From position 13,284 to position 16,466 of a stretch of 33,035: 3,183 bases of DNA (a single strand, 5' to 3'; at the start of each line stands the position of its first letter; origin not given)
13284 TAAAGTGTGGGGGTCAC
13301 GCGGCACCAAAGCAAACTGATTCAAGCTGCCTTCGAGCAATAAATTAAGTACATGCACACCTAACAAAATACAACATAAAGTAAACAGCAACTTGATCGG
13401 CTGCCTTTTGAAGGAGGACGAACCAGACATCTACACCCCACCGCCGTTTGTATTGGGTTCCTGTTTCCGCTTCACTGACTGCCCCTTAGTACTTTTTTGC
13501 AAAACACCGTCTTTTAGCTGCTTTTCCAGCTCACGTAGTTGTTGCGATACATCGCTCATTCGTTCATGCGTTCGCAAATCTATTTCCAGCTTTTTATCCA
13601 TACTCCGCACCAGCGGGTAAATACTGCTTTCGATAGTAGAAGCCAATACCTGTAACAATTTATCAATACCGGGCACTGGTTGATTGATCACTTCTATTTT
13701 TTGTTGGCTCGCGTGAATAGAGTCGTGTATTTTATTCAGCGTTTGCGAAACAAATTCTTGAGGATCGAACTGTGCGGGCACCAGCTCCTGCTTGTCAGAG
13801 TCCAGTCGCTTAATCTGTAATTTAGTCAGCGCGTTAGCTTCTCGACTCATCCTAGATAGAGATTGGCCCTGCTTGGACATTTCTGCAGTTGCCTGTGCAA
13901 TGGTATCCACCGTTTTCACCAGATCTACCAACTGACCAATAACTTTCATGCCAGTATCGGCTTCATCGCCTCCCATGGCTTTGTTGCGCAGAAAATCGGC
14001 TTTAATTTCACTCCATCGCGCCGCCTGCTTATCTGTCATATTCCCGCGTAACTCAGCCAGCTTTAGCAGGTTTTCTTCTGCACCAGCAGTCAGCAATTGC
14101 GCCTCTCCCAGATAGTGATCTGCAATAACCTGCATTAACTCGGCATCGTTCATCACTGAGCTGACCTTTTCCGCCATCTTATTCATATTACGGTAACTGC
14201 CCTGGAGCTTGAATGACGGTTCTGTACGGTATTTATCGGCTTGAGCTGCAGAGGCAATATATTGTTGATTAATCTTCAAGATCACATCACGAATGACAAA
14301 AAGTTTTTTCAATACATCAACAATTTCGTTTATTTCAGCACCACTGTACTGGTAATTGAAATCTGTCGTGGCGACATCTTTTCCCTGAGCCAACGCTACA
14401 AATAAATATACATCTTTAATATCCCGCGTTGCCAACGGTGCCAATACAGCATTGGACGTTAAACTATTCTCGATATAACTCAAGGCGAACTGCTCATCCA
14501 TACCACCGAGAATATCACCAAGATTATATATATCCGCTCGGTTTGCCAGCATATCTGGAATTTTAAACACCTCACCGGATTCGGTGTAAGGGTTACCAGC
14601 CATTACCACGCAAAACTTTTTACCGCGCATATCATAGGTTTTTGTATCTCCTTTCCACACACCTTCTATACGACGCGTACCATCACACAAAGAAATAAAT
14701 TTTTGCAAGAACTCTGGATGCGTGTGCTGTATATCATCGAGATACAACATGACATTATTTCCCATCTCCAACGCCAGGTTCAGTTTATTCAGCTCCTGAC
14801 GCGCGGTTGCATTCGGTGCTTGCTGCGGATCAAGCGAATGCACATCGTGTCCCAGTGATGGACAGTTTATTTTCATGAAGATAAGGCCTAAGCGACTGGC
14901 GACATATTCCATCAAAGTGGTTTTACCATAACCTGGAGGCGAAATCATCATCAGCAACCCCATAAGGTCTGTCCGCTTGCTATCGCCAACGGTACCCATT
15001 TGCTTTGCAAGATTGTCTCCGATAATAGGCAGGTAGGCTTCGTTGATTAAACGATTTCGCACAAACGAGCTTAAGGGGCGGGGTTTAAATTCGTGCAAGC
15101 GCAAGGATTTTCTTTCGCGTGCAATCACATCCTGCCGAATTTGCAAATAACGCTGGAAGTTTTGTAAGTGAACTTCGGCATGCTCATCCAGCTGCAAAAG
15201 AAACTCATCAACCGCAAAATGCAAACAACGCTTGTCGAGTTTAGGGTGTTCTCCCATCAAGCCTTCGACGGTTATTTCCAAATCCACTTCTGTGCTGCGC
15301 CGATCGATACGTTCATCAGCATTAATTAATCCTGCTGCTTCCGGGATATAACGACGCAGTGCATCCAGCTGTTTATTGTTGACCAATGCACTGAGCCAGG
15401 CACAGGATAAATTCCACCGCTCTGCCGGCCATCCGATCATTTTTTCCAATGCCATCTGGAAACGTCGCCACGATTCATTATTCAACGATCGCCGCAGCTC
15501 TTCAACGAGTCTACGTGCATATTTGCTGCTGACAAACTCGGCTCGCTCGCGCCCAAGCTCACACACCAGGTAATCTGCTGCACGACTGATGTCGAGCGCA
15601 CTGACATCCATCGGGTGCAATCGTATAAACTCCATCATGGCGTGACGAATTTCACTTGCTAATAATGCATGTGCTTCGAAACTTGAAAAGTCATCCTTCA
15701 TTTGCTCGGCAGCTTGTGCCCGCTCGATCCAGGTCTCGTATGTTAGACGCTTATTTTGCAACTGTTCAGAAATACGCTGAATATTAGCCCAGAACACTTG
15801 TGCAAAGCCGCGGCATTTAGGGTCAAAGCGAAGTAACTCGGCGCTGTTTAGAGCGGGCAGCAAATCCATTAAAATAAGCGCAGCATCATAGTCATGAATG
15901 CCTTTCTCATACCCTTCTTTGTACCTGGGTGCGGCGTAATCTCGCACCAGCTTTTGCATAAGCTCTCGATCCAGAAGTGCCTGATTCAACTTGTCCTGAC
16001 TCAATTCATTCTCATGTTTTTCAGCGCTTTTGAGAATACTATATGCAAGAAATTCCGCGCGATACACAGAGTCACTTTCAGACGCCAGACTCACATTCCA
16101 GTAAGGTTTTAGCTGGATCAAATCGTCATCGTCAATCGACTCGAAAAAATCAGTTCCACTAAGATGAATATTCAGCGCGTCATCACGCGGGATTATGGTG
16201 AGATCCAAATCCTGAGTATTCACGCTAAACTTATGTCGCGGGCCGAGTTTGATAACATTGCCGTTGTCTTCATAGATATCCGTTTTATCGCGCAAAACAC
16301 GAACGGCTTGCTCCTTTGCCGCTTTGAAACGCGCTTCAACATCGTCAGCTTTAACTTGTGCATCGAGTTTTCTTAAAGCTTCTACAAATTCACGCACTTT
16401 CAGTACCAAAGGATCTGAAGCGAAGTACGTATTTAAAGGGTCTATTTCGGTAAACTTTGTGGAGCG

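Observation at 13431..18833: Giant 1800-aa protein: N-terminal beta-rich region, two long coiled coils and a single MoxR/AAA_5-type ATPase core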

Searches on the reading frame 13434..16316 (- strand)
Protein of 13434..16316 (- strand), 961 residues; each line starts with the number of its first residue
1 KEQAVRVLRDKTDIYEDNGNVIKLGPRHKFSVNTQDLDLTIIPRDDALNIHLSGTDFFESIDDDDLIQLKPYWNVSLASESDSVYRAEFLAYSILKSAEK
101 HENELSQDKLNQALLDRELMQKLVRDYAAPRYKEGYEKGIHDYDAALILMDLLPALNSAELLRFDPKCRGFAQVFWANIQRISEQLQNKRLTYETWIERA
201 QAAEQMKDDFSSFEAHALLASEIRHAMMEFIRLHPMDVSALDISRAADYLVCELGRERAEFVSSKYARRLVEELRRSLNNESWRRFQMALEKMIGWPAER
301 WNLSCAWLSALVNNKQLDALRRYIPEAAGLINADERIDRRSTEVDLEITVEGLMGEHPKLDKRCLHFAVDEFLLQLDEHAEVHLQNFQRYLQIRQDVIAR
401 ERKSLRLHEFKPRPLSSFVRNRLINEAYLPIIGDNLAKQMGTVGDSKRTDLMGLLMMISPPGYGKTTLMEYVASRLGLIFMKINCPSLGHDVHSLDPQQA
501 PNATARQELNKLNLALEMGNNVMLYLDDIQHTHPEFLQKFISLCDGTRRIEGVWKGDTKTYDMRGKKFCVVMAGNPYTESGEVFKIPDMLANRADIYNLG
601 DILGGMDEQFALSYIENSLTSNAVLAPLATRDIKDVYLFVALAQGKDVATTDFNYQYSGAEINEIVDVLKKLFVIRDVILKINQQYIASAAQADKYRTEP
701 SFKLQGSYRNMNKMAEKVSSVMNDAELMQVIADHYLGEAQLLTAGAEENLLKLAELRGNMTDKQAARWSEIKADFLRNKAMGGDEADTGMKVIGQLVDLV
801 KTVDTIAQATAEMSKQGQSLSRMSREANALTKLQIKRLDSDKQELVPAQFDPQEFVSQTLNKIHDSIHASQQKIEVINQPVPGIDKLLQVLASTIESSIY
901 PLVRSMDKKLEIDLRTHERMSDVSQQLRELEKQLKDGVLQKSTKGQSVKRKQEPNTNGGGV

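Call 41: predict_structure(alignment_id=A2)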
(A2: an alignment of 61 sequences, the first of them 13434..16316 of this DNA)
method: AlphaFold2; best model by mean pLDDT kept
length: 961 residues; sequences in the alignment: 61
mean_pLDDT: 76.0   pTM: 0.49
mean pLDDT of the five models: 76.0, 73.3, 72.8, 72.8, 71.4
residues with pLDDT >= 90: 325; 70-90: 324; 50-70: 179; < 50: 133
segments of 3 or more residues with pLDDT < 50: 1-11, 27-31, 413-420, 444-448, 451-461, 584-604, 693-702, 741-743, 782-784, 786-789, 841-850, 871-883, 939-961
pLDDT, mean of each block of 10 residues (from residue 1): 37 55 48 63 88 82 91 89 95 95 93 97 93 68 97 96 96 95 71 87 93 92 94 94 95 95 96 96 95 93 97 96 97 92 95 95 96 93 93 92 80 48 57 66 52 47 66 80 85 85 88 83 82 78 64 79 70 64 45 31 50 77 86 88 90 89 92 83 61 43 57 85 84 69 59 73 83 71 47 57 68 71 78 66 40 71 71 36 57 67 68 74 77 66 37 32 39
secondary structure, 60 per line:
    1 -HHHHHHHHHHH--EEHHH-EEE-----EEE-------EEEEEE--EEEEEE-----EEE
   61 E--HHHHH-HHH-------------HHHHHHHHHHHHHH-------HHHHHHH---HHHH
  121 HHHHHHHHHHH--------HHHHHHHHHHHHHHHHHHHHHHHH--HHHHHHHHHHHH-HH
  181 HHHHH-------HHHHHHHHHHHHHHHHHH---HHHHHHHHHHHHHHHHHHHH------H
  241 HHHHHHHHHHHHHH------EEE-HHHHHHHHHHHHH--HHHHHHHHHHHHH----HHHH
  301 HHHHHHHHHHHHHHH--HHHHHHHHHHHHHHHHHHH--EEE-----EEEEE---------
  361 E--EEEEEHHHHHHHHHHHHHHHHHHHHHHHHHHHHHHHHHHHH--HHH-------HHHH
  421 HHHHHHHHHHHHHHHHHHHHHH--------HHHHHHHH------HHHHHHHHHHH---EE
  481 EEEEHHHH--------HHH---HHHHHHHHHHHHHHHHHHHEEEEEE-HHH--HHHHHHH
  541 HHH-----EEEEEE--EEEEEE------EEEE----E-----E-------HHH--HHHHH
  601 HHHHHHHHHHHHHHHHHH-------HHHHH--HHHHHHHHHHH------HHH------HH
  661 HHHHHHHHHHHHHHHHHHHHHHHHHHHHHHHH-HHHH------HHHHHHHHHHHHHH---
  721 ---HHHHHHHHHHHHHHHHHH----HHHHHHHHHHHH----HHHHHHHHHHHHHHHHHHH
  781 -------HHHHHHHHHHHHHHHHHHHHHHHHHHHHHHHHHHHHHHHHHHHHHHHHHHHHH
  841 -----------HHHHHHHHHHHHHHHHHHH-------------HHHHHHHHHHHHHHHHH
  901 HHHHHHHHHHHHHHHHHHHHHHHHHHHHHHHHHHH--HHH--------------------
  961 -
elements in order (helices of 4 or more, strands of 3 or more residues): H2-12 E21-23 E29-31 E39-44 E47-52 E58-61 H64-68 H86-99 H107-113 H117-131 H140-163 H166-177 H179-185 H193-210 H214-233 H240-254 E261-263 H265-277 H280-292 H297-315 H318-336 E339-341 E347-351 E364-368 H369-404 H417-442 H451-458 H465-475 E479-484 H485-488 H503-521 E522-527 H534-543 E549-554 E557-562 E569-572 H596-618 H626-630 H633-643 H659-692 H694-697 H704-717 H724-741 H746-757 H762-780 H788-840 H852-870 H884-935
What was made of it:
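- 15087..16256 (-): Small beta unit with the invariant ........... motif, followed by a compact all-alpha domain (residues 860-1249). It has no Pfam model and no solved structural neighbour. pLDDT mostly above 90 (call 41).
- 13959..14513 (-): Helical lid region (residues 1441-1625). It has an extra long helix (1498-1531) before the conserved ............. motif, which is a possible sensor-2 (R1548). AlphaFold secondary structure (call 41).
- On MoxR family (AAA_3/AAA_5 chaperone-like ATPases): The 18-residue conserved loop 1324-1341 before helix 2 is modelled as coil, in a region of moderate to low pLDDT (call 41).
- Checked: The ~390 residues immediately N-terminal to the ATPase (860-1249) are modelled at pLDDT above 90 as a compact all-alpha domain with small beta elements, not a coiled coil (call 41).
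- The AAA core is the least confident part of the model (pLDDT 45-88; the P-loop strand is below 50, call 41).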

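Call 44: fold_search(model_id=the predicted structure, library=pdb)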
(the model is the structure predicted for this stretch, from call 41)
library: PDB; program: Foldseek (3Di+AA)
matches with E <= 10: 441; with E <= 0.001: 0
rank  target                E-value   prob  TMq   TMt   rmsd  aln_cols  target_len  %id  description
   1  9qh4_A                1.3e-03  1.00  0.11  0.35  16.2       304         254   13  NorQ hexamer from Paracoccus denitrificans (released 2026-03-25)
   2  9qh8_A                2.1e-03  1.00  0.10  0.31  12.1       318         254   15  reduced NorQ-NorD VWA domain complex from Paracoccus denitrificans (released 2026-03-25)
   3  7uiw_A                3.1e-03  1.00  0.12  0.19  24.6       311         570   17  ClpAP complex bound to ClpS N-terminal extension, class IIb (released 2022-11-09)
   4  7tts_B                3.7e-03  0.89  0.11  0.21  30.1       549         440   13  Skd3, hexamer, filtered (released 2022-09-28)
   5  6uqe_A                4.6e-03  1.00  0.12  0.20  23.8       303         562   14  ClpA/ClpP Disengaged State bound to RepA-GFP (released 2020-04-22)
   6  8zr0                  5.3e-03  0.84  0.11  0.21  22.9       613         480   12  Crystal structure of Skd3 in complex with AMPPNP (released 2025-06-11)
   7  5c3c_B                6.7e-03  1.00  0.10  0.35  12.7       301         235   14  Structural characterization of a newly identified component of alpha-carboxysomes: The AAA+ domain Protein cso-CbbQ (released 2015-11-18)
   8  7xbk_B                6.7e-03  0.99  0.10  0.25  18.0       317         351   14  Structure and mechanism of a mitochondrial AAA+ disaggregase CLPB (released 2023-01-25)
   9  7xbk_G                7.0e-03  0.99  0.12  0.29  17.6       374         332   14  Structure and mechanism of a mitochondrial AAA+ disaggregase CLPB (released 2023-01-25)
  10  6pos_F                7.3e-03  0.96  0.11  0.26  19.5       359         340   12  ClpX-ClpP complex bound to substrate and ATP-gamma-S, class 1 (released 2020-03-11)
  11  7tts_A                7.6e-03  0.98  0.12  0.24  24.7       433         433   13  Skd3, hexamer, filtered (released 2022-09-28)
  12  9qh8_F                8.0e-03  0.98  0.11  0.34  12.8       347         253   12  reduced NorQ-NorD VWA domain complex from Paracoccus denitrificans (released 2026-03-25)
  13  9qhg_E                8.0e-03  0.97  0.10  0.30  15.7       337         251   13  NorQD complex state 4 from Jhaorihella thermophila (released 2026-03-25)
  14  6or5                  8.4e-03  0.66  0.09  0.05  23.7       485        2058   12  Full-length S. pombe Mdn1 in the presence of AMPPNP (ring region) (released 2019-05-29)
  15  5c3c_A                8.7e-03  0.99  0.10  0.35  14.0       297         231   14  Structural characterization of a newly identified component of alpha-carboxysomes: The AAA+ domain Protein cso-CbbQ (released 2015-11-18)
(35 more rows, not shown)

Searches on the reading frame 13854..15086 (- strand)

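Call 56: search_protein_families(library=pfam, proteins=[window:13854-15086:-], max_evalue=10)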
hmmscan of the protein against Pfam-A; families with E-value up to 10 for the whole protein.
window:13854-15086:- (411 aa): 5 families
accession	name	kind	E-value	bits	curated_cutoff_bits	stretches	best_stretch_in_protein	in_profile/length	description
PF07728.20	AAA_5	-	1.8e-06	28.4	22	1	45-172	2-127/139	AAA domain (dynein-related subfamily)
PF00004.35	AAA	-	2.8e-06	28.3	21.2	1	46-126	2-73/131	ATPase family associated with various cellular activities (AAA)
PF13401.12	AAA_22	-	2.9e-06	28.1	27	1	43-136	6-110/130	AAA domain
PF05496.18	RuvB_N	-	0.0075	16.5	27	1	36-79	27-70/159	Holliday junction DNA helicase RuvB P-loop domain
PF13191.12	AAA_16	-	0.12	13.2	32.6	1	45-83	27-64/167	AAA ATPase domain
